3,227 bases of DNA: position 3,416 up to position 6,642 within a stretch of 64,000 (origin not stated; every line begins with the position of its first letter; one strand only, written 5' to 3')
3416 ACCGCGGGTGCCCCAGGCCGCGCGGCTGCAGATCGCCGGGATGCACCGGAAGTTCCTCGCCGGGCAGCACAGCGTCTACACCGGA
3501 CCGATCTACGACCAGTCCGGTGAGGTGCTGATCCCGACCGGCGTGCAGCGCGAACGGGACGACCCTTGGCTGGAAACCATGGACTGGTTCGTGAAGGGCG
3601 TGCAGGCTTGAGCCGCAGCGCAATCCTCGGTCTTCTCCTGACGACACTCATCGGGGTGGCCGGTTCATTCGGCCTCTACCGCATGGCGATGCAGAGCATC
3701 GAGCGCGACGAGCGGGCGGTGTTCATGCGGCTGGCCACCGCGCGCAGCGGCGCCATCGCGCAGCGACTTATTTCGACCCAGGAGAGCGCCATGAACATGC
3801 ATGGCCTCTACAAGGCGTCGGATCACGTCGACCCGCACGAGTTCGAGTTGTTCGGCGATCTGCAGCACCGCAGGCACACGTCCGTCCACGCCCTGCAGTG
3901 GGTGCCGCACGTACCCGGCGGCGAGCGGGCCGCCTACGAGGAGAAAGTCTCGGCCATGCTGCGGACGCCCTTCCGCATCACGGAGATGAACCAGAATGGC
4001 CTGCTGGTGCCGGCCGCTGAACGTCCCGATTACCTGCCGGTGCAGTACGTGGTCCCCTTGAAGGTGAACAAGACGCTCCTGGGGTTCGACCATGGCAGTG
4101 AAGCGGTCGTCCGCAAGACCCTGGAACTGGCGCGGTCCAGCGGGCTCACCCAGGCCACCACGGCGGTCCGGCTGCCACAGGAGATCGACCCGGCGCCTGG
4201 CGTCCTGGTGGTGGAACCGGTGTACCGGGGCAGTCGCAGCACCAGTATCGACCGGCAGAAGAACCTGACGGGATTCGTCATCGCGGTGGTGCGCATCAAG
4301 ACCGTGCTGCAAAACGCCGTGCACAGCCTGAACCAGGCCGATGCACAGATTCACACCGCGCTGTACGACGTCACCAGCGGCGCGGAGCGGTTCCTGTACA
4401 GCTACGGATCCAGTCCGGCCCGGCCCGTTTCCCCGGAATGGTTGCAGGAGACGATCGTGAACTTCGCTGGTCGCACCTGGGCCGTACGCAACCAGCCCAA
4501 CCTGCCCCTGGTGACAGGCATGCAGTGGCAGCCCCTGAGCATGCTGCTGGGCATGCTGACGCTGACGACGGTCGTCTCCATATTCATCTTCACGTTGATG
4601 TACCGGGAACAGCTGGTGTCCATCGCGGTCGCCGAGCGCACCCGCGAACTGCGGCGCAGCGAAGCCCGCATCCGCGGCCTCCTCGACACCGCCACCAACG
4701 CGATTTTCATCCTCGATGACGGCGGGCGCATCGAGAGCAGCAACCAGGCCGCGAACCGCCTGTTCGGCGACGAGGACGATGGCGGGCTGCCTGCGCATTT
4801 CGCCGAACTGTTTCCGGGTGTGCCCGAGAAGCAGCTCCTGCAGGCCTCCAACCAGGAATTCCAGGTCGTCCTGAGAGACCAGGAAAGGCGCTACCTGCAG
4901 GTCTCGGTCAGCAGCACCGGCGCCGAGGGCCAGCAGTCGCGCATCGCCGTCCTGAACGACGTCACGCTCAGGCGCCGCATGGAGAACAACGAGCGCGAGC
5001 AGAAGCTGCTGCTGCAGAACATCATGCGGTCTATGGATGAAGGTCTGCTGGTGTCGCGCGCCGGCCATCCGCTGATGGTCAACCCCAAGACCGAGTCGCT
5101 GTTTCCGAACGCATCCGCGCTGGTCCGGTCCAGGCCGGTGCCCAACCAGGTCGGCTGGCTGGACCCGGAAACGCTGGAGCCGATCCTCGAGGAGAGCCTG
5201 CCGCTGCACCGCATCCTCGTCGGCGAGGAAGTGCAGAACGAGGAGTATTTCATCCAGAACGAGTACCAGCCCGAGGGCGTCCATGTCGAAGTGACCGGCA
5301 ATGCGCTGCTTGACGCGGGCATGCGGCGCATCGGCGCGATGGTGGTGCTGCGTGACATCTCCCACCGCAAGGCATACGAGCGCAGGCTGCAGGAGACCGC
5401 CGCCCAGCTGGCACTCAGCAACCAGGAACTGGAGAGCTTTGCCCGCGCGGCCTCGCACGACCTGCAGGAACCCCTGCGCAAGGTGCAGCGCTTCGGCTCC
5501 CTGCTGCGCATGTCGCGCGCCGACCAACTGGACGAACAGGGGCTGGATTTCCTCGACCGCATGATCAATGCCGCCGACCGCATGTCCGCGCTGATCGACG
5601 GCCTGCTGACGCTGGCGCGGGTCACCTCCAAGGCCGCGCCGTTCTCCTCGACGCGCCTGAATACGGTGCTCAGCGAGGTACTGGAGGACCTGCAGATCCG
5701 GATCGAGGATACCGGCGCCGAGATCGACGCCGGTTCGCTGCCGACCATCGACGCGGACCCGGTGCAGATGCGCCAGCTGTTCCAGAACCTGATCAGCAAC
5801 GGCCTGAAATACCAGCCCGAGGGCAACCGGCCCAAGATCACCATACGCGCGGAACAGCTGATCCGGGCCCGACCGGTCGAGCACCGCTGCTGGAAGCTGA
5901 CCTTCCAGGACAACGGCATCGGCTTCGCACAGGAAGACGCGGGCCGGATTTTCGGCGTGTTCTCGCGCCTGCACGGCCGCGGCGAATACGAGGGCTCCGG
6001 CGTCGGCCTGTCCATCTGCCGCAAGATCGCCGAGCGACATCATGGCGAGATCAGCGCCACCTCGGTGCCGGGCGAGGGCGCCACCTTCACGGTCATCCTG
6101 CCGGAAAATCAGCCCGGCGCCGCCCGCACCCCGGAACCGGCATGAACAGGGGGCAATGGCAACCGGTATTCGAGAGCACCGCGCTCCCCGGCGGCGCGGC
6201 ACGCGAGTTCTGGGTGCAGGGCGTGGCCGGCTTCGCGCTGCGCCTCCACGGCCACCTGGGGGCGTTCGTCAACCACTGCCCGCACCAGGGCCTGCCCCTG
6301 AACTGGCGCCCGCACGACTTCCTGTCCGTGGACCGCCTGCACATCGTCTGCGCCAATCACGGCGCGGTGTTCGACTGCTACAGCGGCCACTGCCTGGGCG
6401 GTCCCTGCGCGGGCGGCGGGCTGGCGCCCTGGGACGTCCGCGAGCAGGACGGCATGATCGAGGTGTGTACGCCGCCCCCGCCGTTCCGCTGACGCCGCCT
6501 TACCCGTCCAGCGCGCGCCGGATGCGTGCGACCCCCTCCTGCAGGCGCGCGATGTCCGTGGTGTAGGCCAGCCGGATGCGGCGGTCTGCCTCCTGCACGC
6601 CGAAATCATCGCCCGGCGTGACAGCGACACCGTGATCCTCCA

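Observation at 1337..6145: Two tandem Tat-exported BMP-family binding proteins with no ABC transporter, operonic with a CHASE-PAS histidine kinase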

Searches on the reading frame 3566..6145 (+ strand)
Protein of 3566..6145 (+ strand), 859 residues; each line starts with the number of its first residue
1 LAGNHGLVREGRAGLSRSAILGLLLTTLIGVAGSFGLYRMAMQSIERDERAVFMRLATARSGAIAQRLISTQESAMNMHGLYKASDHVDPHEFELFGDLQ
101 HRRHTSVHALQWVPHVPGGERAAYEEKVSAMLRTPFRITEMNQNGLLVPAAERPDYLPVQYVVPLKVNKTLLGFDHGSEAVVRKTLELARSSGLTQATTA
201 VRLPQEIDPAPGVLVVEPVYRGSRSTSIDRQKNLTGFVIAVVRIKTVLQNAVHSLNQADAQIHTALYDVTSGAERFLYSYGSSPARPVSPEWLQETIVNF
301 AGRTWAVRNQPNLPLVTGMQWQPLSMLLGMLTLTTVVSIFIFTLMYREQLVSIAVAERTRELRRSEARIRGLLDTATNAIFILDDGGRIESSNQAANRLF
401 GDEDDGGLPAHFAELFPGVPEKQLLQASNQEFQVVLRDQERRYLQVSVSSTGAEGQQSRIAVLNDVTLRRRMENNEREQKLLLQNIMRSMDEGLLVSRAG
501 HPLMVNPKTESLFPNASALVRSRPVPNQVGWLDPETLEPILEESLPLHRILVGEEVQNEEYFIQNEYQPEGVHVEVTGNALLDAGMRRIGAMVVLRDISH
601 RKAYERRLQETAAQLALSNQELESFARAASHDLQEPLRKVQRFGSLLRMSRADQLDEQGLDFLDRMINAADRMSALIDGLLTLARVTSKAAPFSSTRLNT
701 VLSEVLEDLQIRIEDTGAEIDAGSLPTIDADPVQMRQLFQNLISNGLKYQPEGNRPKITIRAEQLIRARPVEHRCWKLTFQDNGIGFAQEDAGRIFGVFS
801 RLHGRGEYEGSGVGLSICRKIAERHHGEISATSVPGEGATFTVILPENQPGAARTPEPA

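Call 3: search_protein_families(library=pfam, proteins=[window:3566-6145:+], max_evalue=0.01)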
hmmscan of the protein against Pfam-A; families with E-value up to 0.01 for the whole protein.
window:3566-6145:+ (859 aa): 7 families
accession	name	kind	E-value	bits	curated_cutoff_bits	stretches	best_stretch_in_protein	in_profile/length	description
PF03924.19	CHASE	-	3.5e-38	131.7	25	1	86-278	1-189/189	CHASE domain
PF02518.31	HATPase_c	-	6.9e-28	97.8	26.4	1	731-848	2-110/111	Histidine kinase-, DNA gyrase B-, and HSP90-like ATPase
PF00989.32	PAS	-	3e-09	37.3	22.6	1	368-465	2-112/113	PAS fold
PF00512.31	HisKA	-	3.3e-09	37.1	26.9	1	623-687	3-64/66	His Kinase A (phospho-acceptor) domain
PF13188.13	PAS_8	-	2.3e-08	34.1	21.8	1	367-410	1-43/65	PAS domain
PF08448.16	PAS_4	-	4.6e-08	33.7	23.1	0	498-602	13-109/110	PAS fold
PF13426.13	PAS_9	-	4.5e-06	27.3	27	0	378-467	2-102/103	PAS domain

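Call 4: search_protein_families(library=ncbifam, proteins=[window:3566-6145:+], max_evalue=0.01)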
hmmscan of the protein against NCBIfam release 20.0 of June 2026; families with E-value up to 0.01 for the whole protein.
window:3566-6145:+ (859 aa): 77 families (the best 25 are shown)
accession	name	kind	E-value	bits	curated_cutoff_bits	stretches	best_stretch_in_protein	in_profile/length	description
NF046044.1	PnpS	equivalog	1.5e-46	159.2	400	2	472-846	46-390/390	two-component system histidine kinase PnpS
NF008468.0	PRK11360.1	equivalog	4e-38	131.2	646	2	478-850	265-611/616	two-component system sensor histidine kinase AtoS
TIGR02966.1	phoR_proteo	equivalog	5.2e-37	127.6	334.2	2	624-845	116-333/333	phosphate regulon sensor histidine kinase PhoR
NF047465.1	hybrid_HK_LvrA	exception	1.4e-35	122.6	1200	1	607-846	585-817/819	hybrid histidine kinase/response regulator LvrA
NF033092.0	HK_WalK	equivalog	9.9e-32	110.3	725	1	583-846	347-593/594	cell wall metabolism sensor histidine kinase WalK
NF041880.1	EPS_EpsF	equivalog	4.6e-31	107.9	900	1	618-846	270-492/492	response regulator EpsF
NF006800.0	PRK09303.1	equivalog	6.1e-27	94.5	342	1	611-846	140-376/383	histidine kinase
NF045911.1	TCSHisKinNblS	equivalog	9.5e-27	93.6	1000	1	481-843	266-616/621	two-component system sensor histidine kinase NblS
NF041735.1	hist_kin_RppB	equivalog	2.5e-25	89.2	400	1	618-846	212-438/438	two-component system sensor histidine kinase RppB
NF047874.1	MASE3_PAS_HK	subfamily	1.8e-23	83.2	560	2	568-848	347-626/655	MASE3 domain-containing sensor histidine kinase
NF008302.0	PRK11091.1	equivalog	5.3e-22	77.8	838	1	582-846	250-504/779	aerobic respiration two-component sensor histidine kinase ArcB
NF041832.1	near_NosP_CTERM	subfamily_domain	1.1e-21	77.4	400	1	624-850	9-228/370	NahK/ErcS family hybrid sensor histidine kinase/response regulator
NF045595.1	HK_scytonemin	equivalog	2.7e-21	75.6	865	1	591-847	384-635/637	scytonemin biosynthesis sensor histidine kinase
NF008312.0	PRK11100.1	equivalog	3.1e-21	75.8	356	1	619-848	253-475/477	two-component system sensor histidine kinase CreC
NF052573.1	HisKinEspAMyxo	equivalog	7.4e-21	73.9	1400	1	454-846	230-610/755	serine histidine kinase EspA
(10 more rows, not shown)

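Call 68: find_homologous_proteins(query=window:3608-6145:+, max_evalue=1e-20)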
Query window:3608-6145:+ (845 aa): 44 proteins with E <= 1e-20 among 8000 candidates.
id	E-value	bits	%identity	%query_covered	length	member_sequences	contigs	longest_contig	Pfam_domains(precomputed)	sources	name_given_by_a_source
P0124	0.0e+0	1871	100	100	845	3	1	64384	PF13188.14,PF08448.17,PF02518.32,PF00512.32,PF00989.32,PF03924.20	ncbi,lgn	-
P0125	0.0e+0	1486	78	100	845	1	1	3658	PF13426.14,PF13188.14,PF08448.17,PF02518.32,PF00512.32,PF00989.32,PF03924.20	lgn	-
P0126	0.0e+0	1390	75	100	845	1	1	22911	PF13426.14,PF13188.14,PF08448.17,PF02518.32,PF00512.32,PF00989.32,PF03924.20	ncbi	-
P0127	0.0e+0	1162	64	100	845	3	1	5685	PF13426.14,PF08448.17,PF02518.32,PF00512.32,PF00989.32,PF03924.20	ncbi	-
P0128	0.0e+0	1093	62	99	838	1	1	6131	PF13426.14,PF08448.17,PF02518.32,PF00512.32,PF00989.32,PF03924.20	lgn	-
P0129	2.1e-56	210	44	32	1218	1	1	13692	PF08447.19,PF13426.14,PF13188.14,PF08448.17,PF02518.32,PF00512.32,PF00989.32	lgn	-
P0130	1.7e-45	173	33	29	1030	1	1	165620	PF08447.19,PF13426.14,PF13188.14,PF13185.13,PF01590.33,PF08448.17,PF02518.32,PF00512.32,PF00989.32,PF03924.20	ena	-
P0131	3.7e-45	172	35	40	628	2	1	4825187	PF13426.14,PF08448.17,PF02518.32,PF17159.11,PF00512.32,PF00989.32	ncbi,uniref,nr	ncbi:MASE3 domain-containing protein [Magnetospirillum sp. XM-1]|uniref:sensor histidine kinase n=1 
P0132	4.4e-45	172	40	30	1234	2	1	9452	PF08447.19,PF13426.14,PF13188.14,PF08448.17,PF02518.32,PF00512.32,PF00989.32,PF14598.13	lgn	-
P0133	3.6e-41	159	38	31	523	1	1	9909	PF17152.11,PF00672.31,PF02518.32,PF00512.32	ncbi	ncbi:MAG: ATP-binding protein [Candidatus Solibacter sp.]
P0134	4.7e-40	156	30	58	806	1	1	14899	PF13426.14,PF13188.14,PF24820.2,PF08448.17,PF02518.32,PF00512.32,PF00989.32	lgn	-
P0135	6.8e-37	145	38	30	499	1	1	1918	PF17152.11,PF00672.31,PF02518.32,PF00512.32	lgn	-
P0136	3.7e-36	143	31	45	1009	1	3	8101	PF13426.14,PF13188.14,PF13185.13,PF08448.17,PF02518.32,PF00512.32,PF00989.32,PF03472.22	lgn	-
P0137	1.8e-35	140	35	30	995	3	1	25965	PF08447.19,PF13426.14,PF02743.25,PF08448.17,PF02518.32,PF00512.32,PF00989.32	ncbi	-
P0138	1.4e-34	137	34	30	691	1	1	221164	PF13596.13,PF08447.19,PF13426.14,PF13188.14,PF08448.17,PF02518.32,PF00512.32,PF00989.32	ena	-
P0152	6.6e-26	109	27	41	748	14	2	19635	PF08447.19,PF13426.14,PF08448.17,PF02518.32,PF00989.32,PF03924.20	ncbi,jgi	jgi:PAS domain S-box-containing protein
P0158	4.5e-23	99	24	30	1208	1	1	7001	PF08447.19,PF13426.14,PF13188.14,PF05231.20,PF08448.17,PF02518.32,PF00512.32,PF00989.32,PF03924.20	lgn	-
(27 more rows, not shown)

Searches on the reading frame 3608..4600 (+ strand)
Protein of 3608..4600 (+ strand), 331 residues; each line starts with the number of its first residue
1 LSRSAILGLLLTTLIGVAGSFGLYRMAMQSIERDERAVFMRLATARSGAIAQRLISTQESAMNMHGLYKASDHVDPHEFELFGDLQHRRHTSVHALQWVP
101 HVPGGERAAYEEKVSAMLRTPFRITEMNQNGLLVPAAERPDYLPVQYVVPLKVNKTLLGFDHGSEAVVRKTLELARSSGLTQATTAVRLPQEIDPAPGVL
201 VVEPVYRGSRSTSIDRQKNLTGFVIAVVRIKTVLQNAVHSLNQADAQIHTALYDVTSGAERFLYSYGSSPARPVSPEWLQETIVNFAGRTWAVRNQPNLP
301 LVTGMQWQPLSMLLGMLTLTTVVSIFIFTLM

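Call 22: find_homologous_proteins(query=window:3608-4600:+, max_evalue=0.00001)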
Query window:3608-4600:+: 3760 candidates shared short words with the query, none scored E <= 0.00001.

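Call 25: find_related_loci(query=A1, collection=genome_contigs, flank=10000)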
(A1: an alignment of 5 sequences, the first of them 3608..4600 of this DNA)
Query A1 (331 aa) in genome_contigs; peptide patterns used: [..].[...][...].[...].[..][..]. (x = any residue, [..] = any of these).
17 stretches matched a pattern; 8 encode a relative of the query (tblastn E <= 1e-3); 8 distinct loci.
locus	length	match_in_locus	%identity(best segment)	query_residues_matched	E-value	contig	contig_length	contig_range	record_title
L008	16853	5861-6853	70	1-331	1e-147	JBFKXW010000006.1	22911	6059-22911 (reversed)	MAG: Pseudomonadales bacterium isolate Mix_sand24.2022.10.G.5 k141_122108_length_22911_cov_9.0000, whole genome shotgun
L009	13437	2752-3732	38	3-328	1e-68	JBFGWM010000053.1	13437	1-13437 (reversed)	MAG: Pseudomonadales bacterium isolate Mix_sand05.2021.03.Z.37 k141_2351955_length_13437_cov_12.1312, whole genome shotg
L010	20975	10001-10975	28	6-331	8e-26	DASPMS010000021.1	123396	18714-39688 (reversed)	MAG TPA_asm: Opitutaceae bacterium isolate SMAG_U12099 k141_220694, whole genome shotgun sequence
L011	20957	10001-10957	26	8-329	4e-25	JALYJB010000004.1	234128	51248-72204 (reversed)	MAG: Planctomycetota bacterium isolate HIE bin40 SD1475_NODE_4_length_234128_cov_2.863120, whole genome shotgun sequence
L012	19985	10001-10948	28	10-328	7e-23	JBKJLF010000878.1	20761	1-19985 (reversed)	MAG: Burkholderiaceae bacterium isolate ant_bin.273 k117_4063484, whole genome shotgun sequence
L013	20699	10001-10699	24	4-238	3e-21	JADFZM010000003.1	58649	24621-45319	MAG: Candidatus Omnitrophota bacterium isolate nHLHbin2 nHLH_bin2_NODE_3_length_58649_cov_6.658685, whole genome shotgun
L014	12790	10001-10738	26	89-330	2e-16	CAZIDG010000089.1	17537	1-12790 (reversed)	MAG TPA_asm: uncultured Verrucomicrobiota bacterium isolate SRP216815_co1_263 genome assembly, contig: NODE_3858_length_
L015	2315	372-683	34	136-238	1e-10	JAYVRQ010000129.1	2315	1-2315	MAG: Chthoniobacteraceae bacterium isolate GL73_DN_concoct_239_sub GL73_DN_concoct_239_sub_128, whole genome shotgun seq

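Call 43: search_solved_structures(query=window:3608-4600:+, max_evalue=1, show_alignments=2)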
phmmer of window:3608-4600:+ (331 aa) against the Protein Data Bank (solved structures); distinct sequences matched with E-value up to 1: 1.
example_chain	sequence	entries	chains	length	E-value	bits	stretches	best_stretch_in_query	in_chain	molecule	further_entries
6k62_A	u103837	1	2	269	0.011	18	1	145-297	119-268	Histidine kinase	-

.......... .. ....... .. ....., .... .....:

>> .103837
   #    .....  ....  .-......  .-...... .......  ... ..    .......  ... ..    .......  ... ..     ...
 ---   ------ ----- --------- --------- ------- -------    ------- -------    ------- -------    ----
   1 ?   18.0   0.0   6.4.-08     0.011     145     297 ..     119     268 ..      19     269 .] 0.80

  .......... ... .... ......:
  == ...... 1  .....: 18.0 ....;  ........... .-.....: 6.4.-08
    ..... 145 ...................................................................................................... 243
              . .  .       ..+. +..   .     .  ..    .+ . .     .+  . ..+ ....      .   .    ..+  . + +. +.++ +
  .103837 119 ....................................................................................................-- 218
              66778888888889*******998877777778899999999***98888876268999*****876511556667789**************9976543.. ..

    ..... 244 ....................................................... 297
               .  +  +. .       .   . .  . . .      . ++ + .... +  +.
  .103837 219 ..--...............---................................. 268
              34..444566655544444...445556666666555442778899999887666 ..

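Call 45: search_protein_families(library=pfam, proteins=[L009:10083-11426:+], max_evalue=1)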
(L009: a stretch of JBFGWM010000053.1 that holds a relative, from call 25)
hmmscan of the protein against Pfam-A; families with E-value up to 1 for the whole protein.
L009:10083-11426:+ (447 aa): 22 families
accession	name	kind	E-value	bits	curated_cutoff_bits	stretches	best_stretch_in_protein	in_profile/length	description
PF00158.32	Sigma54_activat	-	7.4e-72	240.9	20.2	1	134-299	2-167/168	Sigma-54 interaction domain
PF14532.12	Sigma54_activ_2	-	6.2e-24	85.2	25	1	134-304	1-138/138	Sigma-54 interaction domain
PF25601.1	AAA_lid_14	-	2.5e-23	82.1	27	1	305-378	1-74/87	AAA+ ATPase lid domain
PF00072.30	Response_reg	-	3.7e-14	53.3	30.2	1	4-106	1-107/111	Response regulator receiver domain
PF07728.20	AAA_5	-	4.3e-07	30.4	22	1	157-275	2-123/139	AAA domain (dynein-related subfamily)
PF07724.20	AAA_2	-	5.5e-05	23.7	27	1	155-268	4-115/166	AAA domain (Cdc48 subfamily)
PF02954.25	HTH_8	-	0.0005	20.2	22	1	398-434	8-42/42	Bacterial regulatory protein, Fis family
PF01078.27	Mg_chelatase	-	0.00091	19.1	20.3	1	212-255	93-136/207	Magnesium chelatase, subunit ChlI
PF00004.35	AAA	-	0.00097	20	21.2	1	157-279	1-113/131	ATPase family associated with various cellular activities (AAA)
PF02796.21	HTH_7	-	0.0026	18.3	23.8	0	407-425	19-36/45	Helix-turn-helix domain of resolvase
PF13384.12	HTH_23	-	0.0037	17.5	24.6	1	410-428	17-35/50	Homeodomain-like domain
PF13412.12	HTH_24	-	0.0096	15.9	21.9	1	406-424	13-31/48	Winged helix-turn-helix DNA-binding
PF07726.17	AAA_3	-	0.013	15.8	27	1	157-271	2-108/131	ATPase family associated with various cellular activities (AAA)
PF08279.18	HTH_11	-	0.013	15.8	25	1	398-428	3-33/55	HTH domain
PF24034.1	DUF7343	-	0.016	15.4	27.6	1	394-423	2-31/62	Domain of unknown function (DUF7343)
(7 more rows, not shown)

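Call 54: find_related_loci(query=A1, collection=metagenome_contigs, flank=10000)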
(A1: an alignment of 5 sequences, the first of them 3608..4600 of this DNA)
Query A1 (331 aa) in metagenome_contigs; peptide patterns used: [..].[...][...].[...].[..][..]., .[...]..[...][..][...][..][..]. (x = any residue, [..] = any of these).
328 stretches matched a pattern; 8 encode a relative of the query (tblastn E <= 1e-3); 8 distinct loci.
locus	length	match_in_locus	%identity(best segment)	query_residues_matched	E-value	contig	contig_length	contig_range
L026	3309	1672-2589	28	32-323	9e-28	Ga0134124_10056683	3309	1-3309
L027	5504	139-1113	28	6-331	3e-26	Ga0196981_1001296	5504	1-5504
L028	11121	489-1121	30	90-298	1e-20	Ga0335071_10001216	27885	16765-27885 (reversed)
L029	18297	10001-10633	30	90-298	2e-20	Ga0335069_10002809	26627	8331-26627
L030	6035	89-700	30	93-314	4e-16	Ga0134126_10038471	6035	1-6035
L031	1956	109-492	37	90-219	4e-16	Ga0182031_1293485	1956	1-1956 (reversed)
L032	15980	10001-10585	31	50-240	1e-14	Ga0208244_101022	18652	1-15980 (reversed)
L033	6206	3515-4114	28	53-254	1e-12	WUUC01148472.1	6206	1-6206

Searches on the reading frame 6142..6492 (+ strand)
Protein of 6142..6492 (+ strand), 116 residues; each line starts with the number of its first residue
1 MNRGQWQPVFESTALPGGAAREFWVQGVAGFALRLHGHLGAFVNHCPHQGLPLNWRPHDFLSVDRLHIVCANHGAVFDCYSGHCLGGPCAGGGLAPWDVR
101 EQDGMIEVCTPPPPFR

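Call 3: search_protein_families(library=pfam, proteins=[window:6142-6492:+], max_evalue=0.01)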
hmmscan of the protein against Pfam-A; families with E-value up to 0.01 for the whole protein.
window:6142-6492:+ (116 aa): 1 family
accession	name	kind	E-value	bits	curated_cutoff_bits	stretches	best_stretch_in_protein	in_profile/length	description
PF00355.32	Rieske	-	6e-10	39.4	20.3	1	5-91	1-82/88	Rieske [2Fe-2S] domain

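Call 42: search_solved_structures(query=window:6142-6492:+, max_evalue=0.01)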
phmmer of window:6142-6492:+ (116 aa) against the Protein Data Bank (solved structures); distinct sequences matched with E-value up to 0.01: 1.
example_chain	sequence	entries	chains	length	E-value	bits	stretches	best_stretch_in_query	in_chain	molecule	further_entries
8jng_A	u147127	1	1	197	0.0048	20.1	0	10-90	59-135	Methanesulfonate monooxygenase ferredoxin subunit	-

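Call 66: search_protein_families(library=ncbifam, proteins=[window:6142-6492:+], max_evalue=10)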
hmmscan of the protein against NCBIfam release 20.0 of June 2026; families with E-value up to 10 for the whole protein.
window:6142-6492:+ (116 aa): 4 families
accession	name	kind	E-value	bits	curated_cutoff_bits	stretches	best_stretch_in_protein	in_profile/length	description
NF052579.1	BetMthstMoxSdmAMthl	equivalog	0.0013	17.8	600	1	22-85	36-92/351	4beta-methylsterol monooxygenase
TIGR02378.1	nirD_assim_sml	equivalog_domain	0.015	15.4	74.65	1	6-108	2-103/105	nitrite reductase small subunit NirD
NF041174.1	SDX_Thmprot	equivalog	0.032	14.4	170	1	61-108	53-107/109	sulredoxin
NF041683.1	ant_diox_AndAb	equivalog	0.078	13.2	150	1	5-108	1-98/100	anthranilate 1,2-dioxygenase ferredoxin subunit AndAb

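Call 74: predict_structure(protein=window:6142-6492:+)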
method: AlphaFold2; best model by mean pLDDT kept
length: 116 residues; sequences in the alignment: 1
mean_pLDDT: 34.1   pTM: 0.24
mean pLDDT of the five models: 34.1, 34.1, 34.1, 32.5, 31.5
residues with pLDDT >= 90: 0; 70-90: 0; 50-70: 5; < 50: 111
segments of 3 or more residues with pLDDT < 50: 1-92, 98-116
pLDDT, mean of each block of 10 residues (from residue 1): 28 29 30 30 32 29 33 34 35 48 42 42
secondary structure, 60 per line:
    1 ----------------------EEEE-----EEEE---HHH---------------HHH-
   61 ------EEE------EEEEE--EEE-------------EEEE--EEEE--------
elements in order: E23-26 E32-35 E67-69 E76-80 E83-85 E99-102 E105-108
